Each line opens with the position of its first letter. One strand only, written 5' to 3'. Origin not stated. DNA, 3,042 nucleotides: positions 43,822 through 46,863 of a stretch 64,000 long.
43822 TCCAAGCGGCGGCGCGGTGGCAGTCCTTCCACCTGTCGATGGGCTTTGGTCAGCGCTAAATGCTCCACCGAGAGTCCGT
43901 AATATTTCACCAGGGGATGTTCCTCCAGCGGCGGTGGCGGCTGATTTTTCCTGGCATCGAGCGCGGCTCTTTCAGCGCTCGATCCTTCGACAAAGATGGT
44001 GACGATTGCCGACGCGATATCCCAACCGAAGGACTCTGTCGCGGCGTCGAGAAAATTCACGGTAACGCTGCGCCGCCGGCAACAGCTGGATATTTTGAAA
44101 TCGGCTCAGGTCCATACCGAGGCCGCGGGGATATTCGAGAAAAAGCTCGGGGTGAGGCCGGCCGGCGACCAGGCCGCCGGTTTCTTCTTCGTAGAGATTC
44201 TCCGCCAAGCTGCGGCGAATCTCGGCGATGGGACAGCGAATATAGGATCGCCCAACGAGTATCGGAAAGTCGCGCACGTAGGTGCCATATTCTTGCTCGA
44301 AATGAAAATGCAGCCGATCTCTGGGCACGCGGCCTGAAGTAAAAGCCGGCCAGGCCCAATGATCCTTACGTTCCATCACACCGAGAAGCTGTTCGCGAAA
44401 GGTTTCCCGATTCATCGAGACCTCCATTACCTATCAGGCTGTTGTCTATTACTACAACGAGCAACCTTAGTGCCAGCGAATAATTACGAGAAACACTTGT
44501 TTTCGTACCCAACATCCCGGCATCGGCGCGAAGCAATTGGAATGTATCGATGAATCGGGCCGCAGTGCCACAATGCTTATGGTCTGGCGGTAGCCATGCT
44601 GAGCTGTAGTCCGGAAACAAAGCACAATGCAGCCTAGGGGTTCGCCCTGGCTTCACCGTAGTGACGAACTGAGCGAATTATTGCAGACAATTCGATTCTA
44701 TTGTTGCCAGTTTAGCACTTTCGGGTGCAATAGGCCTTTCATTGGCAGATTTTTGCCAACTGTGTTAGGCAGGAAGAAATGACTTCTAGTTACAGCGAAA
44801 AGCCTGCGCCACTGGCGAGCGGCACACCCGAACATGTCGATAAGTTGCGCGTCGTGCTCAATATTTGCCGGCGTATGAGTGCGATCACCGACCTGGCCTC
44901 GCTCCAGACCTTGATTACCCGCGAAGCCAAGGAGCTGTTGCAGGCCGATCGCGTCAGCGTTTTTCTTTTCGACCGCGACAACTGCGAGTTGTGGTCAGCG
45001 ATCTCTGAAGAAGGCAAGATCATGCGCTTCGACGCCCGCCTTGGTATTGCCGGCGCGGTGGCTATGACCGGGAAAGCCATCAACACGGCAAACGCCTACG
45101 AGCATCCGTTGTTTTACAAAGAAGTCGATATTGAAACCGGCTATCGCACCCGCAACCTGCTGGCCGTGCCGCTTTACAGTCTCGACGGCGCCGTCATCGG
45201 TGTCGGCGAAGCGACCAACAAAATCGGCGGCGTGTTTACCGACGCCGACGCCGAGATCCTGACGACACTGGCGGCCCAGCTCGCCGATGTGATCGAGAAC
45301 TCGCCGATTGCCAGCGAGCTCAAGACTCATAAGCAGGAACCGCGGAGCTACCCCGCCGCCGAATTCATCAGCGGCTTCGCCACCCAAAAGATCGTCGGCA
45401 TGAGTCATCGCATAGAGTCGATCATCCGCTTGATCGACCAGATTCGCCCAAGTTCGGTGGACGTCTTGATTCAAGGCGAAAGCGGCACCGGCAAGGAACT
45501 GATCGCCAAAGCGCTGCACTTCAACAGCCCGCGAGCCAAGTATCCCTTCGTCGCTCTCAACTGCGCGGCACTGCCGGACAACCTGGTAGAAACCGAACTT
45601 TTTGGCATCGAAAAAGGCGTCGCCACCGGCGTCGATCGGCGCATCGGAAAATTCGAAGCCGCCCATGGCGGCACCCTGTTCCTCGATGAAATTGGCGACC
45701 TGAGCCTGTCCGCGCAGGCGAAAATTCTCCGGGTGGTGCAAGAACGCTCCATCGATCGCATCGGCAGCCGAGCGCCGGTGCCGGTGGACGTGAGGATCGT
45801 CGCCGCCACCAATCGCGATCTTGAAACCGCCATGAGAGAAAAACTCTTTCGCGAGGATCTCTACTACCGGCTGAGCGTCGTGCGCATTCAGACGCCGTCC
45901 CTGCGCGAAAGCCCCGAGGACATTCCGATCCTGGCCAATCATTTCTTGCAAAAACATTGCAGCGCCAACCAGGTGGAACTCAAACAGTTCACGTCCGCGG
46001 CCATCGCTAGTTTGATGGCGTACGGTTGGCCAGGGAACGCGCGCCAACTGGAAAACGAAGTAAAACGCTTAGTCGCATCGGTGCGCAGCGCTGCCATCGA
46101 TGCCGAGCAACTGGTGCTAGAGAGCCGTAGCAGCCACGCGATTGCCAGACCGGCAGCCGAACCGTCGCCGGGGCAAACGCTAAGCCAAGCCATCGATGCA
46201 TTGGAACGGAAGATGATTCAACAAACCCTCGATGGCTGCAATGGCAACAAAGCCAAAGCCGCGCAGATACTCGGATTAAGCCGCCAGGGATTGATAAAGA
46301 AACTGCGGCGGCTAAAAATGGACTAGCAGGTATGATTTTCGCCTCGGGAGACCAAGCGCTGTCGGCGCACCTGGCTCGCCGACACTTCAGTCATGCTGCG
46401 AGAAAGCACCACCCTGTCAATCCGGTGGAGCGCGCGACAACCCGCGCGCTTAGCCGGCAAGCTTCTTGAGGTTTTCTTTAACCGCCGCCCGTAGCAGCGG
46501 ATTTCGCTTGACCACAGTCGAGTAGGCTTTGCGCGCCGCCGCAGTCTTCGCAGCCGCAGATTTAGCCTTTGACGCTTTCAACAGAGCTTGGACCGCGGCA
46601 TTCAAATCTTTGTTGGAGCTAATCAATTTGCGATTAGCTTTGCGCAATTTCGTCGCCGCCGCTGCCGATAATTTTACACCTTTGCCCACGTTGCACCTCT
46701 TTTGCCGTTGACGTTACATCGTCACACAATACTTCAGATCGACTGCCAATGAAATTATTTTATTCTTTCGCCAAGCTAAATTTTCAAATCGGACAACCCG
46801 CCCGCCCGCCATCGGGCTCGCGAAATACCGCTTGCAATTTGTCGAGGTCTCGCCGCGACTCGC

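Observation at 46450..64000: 17.5-kb single-strand array: STAND/TPR regulator, four-module NRPS ending in a terminal C domain (no TE), secreted hydrolase, Lys/Ala-rich protein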

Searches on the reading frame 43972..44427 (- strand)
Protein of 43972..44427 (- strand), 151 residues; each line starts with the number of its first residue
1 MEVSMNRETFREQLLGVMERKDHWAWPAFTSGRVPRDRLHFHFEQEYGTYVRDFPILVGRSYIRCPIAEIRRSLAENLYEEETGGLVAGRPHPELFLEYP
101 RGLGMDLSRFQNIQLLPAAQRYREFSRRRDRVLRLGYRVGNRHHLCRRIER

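Call 53: search_protein_families(library=pfam, proteins=[window:43972-44427:-], max_evalue=0.001)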
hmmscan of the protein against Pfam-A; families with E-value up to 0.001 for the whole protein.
window:43972-44427:- (151 aa): 2 families
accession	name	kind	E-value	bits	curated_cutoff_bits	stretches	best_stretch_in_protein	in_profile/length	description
PF14518.11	Haem_oxygenas_2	-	5.5e-10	39.8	28.9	1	45-125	5-83/177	Iron-containing redox enzyme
PF03070.21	TENA_THI-4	-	0.00019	21.7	22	1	30-124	21-107/210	TENA/THI-4/PQQC family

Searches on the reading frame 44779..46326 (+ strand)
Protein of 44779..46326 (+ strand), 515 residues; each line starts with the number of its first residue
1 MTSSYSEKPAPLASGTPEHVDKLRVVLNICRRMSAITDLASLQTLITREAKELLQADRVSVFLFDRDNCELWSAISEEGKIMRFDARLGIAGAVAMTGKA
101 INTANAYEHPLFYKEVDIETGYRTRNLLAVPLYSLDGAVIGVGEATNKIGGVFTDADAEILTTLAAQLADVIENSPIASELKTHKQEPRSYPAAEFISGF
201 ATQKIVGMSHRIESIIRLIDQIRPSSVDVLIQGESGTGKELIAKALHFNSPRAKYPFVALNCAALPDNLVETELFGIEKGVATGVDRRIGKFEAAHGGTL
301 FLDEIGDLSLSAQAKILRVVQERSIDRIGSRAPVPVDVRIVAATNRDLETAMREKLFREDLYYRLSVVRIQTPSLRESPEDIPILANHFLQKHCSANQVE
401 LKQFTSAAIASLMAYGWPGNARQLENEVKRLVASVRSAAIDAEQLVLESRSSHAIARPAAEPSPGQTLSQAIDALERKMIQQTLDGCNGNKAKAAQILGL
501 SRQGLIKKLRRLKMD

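Call 7: search_protein_families(library=pfam, proteins=[window:44779-46326:+], max_evalue=0.01)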
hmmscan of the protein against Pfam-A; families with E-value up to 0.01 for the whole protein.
window:44779-46326:+ (515 aa): 10 families
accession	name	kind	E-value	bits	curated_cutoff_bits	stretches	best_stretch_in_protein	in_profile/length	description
PF00158.32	Sigma54_activat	-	7e-64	215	20.2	1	205-371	1-168/168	Sigma-54 interaction domain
PF14532.12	Sigma54_activ_2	-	1.3e-20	74.5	25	1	206-375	1-138/138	Sigma-54 interaction domain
PF25601.1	AAA_lid_14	-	3e-20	72.3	27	1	376-457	1-82/87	AAA+ ATPase lid domain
PF01590.32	GAF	-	1.2e-16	61.9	22.4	1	39-170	2-131/133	GAF domain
PF02954.25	HTH_8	-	1.4e-12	47.5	22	1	473-511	3-41/42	Bacterial regulatory protein, Fis family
PF13185.12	GAF_2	-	1.6e-12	48.2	28.6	1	37-173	2-136/136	GAF domain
PF13492.12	GAF_3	-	6.7e-09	36.7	27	1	48-174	11-129/129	GAF domain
PF07728.20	AAA_5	-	1.3e-05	25.7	22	1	228-347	1-124/139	AAA domain (dynein-related subfamily)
PF00004.35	AAA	-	0.00019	22.3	21.2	1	229-353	1-119/131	ATPase family associated with various cellular activities (AAA)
PF01078.27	Mg_chelatase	-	0.00035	20.5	20.3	0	284-345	94-157/207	Magnesium chelatase, subunit ChlI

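Call 21: find_encoding_contigs(protein=window:44779-46326:+, flank=10000, max_places=6)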
Protein window:44779-46326:+ (515 aa): no gene with exactly this product is on record in the collection.

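Call 88: list_cluster_members(proteins=[window:44779-46326:+, window:29815-32193:+, window:9176-10975:-, window:27508-28974:+, window:6716-8209:-, window:46453-46689:-])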
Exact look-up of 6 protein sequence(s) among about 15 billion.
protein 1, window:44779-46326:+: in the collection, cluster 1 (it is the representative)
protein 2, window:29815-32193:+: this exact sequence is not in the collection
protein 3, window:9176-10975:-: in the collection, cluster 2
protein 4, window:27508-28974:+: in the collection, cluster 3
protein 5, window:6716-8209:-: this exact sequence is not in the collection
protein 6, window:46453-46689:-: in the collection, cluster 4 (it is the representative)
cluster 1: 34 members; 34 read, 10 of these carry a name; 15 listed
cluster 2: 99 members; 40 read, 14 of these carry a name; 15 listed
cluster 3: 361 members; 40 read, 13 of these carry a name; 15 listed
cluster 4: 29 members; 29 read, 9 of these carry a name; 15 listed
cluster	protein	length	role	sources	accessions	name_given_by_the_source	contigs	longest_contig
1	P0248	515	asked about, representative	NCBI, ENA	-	-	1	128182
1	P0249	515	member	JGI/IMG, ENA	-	Nif-specific regulatory protein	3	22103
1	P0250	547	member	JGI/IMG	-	Nif-specific regulatory protein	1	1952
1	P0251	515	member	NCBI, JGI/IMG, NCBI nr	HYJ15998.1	MAG TPA: sigma-54-dependent Fis family transcriptional regulator [Candidatus ... | sigma-54-dependent Fis family transcriptional regulator [Candidatus Limnocylindria ...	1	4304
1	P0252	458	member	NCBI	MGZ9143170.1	MAG: sigma 54-interacting transcriptional regulator, partial [Candidatus Binatia ...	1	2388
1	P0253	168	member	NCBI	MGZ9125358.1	MAG: GAF domain-containing protein, partial [Candidatus Binatia bacterium]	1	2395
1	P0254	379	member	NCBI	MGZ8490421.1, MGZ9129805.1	MAG: sigma 54-interacting transcriptional regulator, partial [Candidatus Binatia ...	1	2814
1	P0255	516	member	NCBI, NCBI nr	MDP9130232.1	MAG: sigma-54-dependent Fis family transcriptional regulator [Candidatus Binatota ... | sigma-54-dependent Fis family transcriptional regulator [Candidatus Binatota bacterium]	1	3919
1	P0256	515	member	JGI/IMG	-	Nif-specific regulatory protein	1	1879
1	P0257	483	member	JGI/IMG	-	Nif-specific regulatory protein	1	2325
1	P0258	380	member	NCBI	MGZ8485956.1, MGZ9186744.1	MAG: sigma 54-interacting transcriptional regulator, partial [Candidatus Binatia ...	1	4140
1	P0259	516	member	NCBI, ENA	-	-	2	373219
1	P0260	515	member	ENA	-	-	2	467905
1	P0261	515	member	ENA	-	-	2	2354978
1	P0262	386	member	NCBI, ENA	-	-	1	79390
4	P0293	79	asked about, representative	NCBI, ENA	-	-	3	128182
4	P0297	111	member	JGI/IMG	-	Spy/CpxP family protein refolding chaperone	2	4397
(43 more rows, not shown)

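Call 90: search_protein_families(library=pfam, proteins=[P0297, P0293], max_evalue=10)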
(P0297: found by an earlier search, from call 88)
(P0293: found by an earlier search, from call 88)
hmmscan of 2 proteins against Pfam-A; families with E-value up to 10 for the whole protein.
P0297 (111 aa): 1 family
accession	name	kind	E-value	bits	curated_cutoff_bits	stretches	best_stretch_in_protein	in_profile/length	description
PF13720.11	Acetyltransf_11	-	0.19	12.6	24.5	1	39-73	28-58/82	Udp N-acetylglucosamine O-acyltransferase; Domain 2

P0293 (79 aa): 3 families
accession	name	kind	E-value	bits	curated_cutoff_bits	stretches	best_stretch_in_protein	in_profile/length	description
PF13174.12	TPR_6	-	0.03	15.4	26.3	1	34-64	1-31/33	Tetratricopeptide repeat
PF25785.1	TPR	-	0.061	14.1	27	1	10-49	7-46/110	Nucleoprotein TPR-like domain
PF13720.11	Acetyltransf_11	-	0.11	13.3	24.5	1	8-41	29-62/82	Udp N-acetylglucosamine O-acyltransferase; Domain 2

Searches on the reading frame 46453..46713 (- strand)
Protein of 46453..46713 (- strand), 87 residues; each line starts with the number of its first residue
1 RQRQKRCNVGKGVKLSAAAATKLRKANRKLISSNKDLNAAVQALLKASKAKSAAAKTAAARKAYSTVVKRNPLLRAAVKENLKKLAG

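Call 7: search_protein_families(library=pfam, proteins=[window:46453-46713:-], max_evalue=0.01)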
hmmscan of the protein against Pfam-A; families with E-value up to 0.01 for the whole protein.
window:46453-46713:- (87 aa): 0 families

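Call 90: search_protein_families(library=pfam, proteins=[P0297, P0293], max_evalue=10)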
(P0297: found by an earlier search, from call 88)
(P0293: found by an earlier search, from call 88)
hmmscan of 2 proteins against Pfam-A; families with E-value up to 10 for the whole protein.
P0297 (111 aa): 1 family
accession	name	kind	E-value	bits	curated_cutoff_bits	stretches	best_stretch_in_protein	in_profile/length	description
PF13720.11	Acetyltransf_11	-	0.19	12.6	24.5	1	39-73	28-58/82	Udp N-acetylglucosamine O-acyltransferase; Domain 2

P0293 (79 aa): 3 families
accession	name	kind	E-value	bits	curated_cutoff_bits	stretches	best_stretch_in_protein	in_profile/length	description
PF13174.12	TPR_6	-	0.03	15.4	26.3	1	34-64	1-31/33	Tetratricopeptide repeat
PF25785.1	TPR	-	0.061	14.1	27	1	10-49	7-46/110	Nucleoprotein TPR-like domain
PF13720.11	Acetyltransf_11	-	0.11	13.3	24.5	1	8-41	29-62/82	Udp N-acetylglucosamine O-acyltransferase; Domain 2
